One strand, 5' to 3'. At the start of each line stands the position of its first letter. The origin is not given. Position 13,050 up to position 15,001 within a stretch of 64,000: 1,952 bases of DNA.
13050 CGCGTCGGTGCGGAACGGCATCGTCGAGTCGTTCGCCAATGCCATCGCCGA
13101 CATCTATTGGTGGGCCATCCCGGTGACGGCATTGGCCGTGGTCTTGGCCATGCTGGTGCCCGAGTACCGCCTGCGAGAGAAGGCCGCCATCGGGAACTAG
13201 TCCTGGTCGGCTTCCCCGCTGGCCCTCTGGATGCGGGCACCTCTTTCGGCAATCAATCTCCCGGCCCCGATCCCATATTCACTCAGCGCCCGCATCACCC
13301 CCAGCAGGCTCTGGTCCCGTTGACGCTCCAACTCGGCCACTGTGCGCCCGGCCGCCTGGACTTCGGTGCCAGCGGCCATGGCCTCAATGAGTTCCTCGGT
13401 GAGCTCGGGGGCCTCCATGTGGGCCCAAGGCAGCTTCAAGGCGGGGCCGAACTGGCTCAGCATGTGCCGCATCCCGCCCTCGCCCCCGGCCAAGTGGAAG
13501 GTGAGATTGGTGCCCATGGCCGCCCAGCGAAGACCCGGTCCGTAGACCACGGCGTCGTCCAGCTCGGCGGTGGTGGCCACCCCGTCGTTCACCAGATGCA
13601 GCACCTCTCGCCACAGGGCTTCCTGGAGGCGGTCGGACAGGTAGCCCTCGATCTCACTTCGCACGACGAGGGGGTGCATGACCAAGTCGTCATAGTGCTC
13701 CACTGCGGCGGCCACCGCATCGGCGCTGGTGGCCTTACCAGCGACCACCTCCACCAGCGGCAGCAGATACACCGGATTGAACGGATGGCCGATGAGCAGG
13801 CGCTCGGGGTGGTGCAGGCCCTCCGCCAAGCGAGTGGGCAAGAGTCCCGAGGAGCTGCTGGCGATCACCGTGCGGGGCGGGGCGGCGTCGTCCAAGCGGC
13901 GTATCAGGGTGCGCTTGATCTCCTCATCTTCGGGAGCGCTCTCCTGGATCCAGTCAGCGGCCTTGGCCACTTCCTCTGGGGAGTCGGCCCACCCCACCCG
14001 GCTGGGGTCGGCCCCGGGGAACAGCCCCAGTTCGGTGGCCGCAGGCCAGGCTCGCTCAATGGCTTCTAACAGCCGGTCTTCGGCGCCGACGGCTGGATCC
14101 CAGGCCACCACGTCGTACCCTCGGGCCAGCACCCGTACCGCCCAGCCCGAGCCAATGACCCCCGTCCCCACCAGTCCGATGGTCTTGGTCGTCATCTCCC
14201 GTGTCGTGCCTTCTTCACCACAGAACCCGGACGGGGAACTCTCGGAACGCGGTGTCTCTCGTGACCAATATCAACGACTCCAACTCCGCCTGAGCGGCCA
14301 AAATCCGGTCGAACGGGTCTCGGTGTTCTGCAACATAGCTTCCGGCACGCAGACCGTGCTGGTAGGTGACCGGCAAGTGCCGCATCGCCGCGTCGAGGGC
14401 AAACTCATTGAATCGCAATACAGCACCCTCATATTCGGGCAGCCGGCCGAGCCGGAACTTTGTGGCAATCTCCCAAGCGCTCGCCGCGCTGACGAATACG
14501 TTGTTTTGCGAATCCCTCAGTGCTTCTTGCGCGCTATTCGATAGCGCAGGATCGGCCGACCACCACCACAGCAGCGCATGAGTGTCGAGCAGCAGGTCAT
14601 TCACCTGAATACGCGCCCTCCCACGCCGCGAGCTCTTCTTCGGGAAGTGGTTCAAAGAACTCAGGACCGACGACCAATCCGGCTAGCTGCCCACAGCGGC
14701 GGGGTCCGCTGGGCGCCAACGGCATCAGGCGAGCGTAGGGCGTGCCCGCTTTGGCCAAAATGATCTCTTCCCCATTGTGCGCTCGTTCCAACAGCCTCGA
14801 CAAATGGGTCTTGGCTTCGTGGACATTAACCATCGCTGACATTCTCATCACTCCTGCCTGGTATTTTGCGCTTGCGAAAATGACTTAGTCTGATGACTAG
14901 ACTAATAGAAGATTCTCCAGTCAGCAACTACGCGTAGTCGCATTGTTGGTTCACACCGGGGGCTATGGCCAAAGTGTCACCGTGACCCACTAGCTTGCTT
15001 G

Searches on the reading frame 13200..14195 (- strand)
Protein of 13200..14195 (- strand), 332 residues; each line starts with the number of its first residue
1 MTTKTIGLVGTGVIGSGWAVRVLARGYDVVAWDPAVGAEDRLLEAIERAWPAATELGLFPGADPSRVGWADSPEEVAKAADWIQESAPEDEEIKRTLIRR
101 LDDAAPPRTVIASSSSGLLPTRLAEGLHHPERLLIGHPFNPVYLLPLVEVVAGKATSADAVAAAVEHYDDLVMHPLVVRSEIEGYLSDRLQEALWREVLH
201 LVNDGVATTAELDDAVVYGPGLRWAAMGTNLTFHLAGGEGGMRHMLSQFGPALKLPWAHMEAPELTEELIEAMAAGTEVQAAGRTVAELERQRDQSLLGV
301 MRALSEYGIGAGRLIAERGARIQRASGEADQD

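Call 43: search_protein_families(library=pfam, proteins=[window:13200-14195:-], max_evalue=0.001)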
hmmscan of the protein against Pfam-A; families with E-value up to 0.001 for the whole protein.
window:13200-14195:- (332 aa): 4 families
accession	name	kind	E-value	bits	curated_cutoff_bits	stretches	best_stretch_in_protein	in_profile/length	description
PF02737.24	3HCDH_N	-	7.1e-39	134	22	1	5-179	1-178/180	3-hydroxyacyl-CoA dehydrogenase, NAD binding domain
PF00725.27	3HCDH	-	1.4e-11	45.1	22.1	1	184-278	1-89/97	3-hydroxyacyl-CoA dehydrogenase, C-terminal domain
PF03446.21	NAD_binding_2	-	6.5e-06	26.7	21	1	5-116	1-95/161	NAD binding domain of 6-phosphogluconate dehydrogenase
PF02826.25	2-Hacid_dh_C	-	0.00023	21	25.1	1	2-40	35-73/178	D-isomer specific 2-hydroxyacid dehydrogenase, NAD binding domain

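Call 51: find_encoding_contigs(protein=window:13200-14195:-, flank=10000, max_places=6)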
Protein window:13200-14195:- (332 aa): 4 contigs read that carry it; 3 places shown.
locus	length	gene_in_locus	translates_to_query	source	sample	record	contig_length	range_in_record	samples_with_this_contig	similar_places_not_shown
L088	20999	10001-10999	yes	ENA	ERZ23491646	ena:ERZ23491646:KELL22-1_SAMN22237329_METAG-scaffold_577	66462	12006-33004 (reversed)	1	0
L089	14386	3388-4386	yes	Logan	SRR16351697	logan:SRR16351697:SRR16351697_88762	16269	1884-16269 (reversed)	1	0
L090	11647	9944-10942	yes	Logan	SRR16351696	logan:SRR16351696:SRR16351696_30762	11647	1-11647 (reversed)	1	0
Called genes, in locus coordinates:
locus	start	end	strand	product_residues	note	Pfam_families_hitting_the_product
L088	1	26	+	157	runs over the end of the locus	PF06172:Cupin_5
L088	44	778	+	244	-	PF00106:adh_short, PF08659:KR (weak), PF13561:adh_short_C2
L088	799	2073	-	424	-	PF11796:DUF3323, PF09664:DUF2399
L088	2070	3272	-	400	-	PF09661:DUF2398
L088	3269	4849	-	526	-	PF09660:DUF2397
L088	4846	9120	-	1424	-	PF13558:SbcC_Walker_B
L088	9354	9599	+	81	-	PF02604:PhdYeFM_antitox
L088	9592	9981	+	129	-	PF01850:PIN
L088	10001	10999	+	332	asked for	PF02737:3HCDH_N, PF03446:NAD_binding_2 (faint), PF00725:3HCDH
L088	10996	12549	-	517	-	PF00083:Sugar_tr, PF06609:TRI12, PF07690:MFS_1, PF13347:MFS_2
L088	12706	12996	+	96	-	PF02467:Whib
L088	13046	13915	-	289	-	PF10340:Say1_Mug180, PF20434:BD-FAE, PF07859:Abhydrolase_3, PF00326:Peptidase_S9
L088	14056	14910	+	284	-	PF02585:PIG-L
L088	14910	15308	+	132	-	-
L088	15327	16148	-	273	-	PF04794:YdjC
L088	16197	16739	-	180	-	PF00565:SNase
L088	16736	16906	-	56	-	-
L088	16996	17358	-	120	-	PF13560:HTH_31, PF12844:HTH_19 (weak), PF01381:HTH_3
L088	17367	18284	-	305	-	PF02737:3HCDH_N, PF00725:3HCDH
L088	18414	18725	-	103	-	-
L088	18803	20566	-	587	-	PF07167:PhaC_N, PF00561:Abhydrolase_1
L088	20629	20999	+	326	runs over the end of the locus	PF00296:Bac_luciferase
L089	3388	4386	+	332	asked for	PF02737:3HCDH_N, PF03446:NAD_binding_2 (faint), PF00725:3HCDH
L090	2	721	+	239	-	?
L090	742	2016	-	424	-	PF11796:DUF3323, PF09664:DUF2399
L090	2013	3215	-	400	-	PF09661:DUF2398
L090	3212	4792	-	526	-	PF09660:DUF2397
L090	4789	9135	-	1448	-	PF13558:SbcC_Walker_B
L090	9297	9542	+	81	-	PF02604:PhdYeFM_antitox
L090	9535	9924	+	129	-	PF01850:PIN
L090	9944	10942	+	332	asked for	PF02737:3HCDH_N, PF03446:NAD_binding_2 (faint), PF00725:3HCDH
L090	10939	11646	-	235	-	?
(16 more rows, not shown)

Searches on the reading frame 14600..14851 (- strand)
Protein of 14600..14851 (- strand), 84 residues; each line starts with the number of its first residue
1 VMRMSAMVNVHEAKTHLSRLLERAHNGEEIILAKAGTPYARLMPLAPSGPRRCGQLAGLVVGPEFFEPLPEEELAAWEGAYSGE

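Call 43: search_protein_families(library=pfam, proteins=[window:14600-14851:-], max_evalue=0.001)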
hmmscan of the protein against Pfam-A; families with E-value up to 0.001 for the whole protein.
window:14600-14851:- (84 aa): 1 family
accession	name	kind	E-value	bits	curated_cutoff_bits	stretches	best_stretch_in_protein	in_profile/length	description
PF02604.26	PhdYeFM_antitox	-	3.9e-08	33.4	29.8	1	8-45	4-42/74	Antitoxin Phd_YefM, type II toxin-antitoxin system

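Call 44: search_protein_families(library=padloc, proteins=[window:14600-14851:-], max_evalue=0.001)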
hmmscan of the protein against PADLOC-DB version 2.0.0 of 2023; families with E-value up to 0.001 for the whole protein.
window:14600-14851:- (84 aa): 0 families
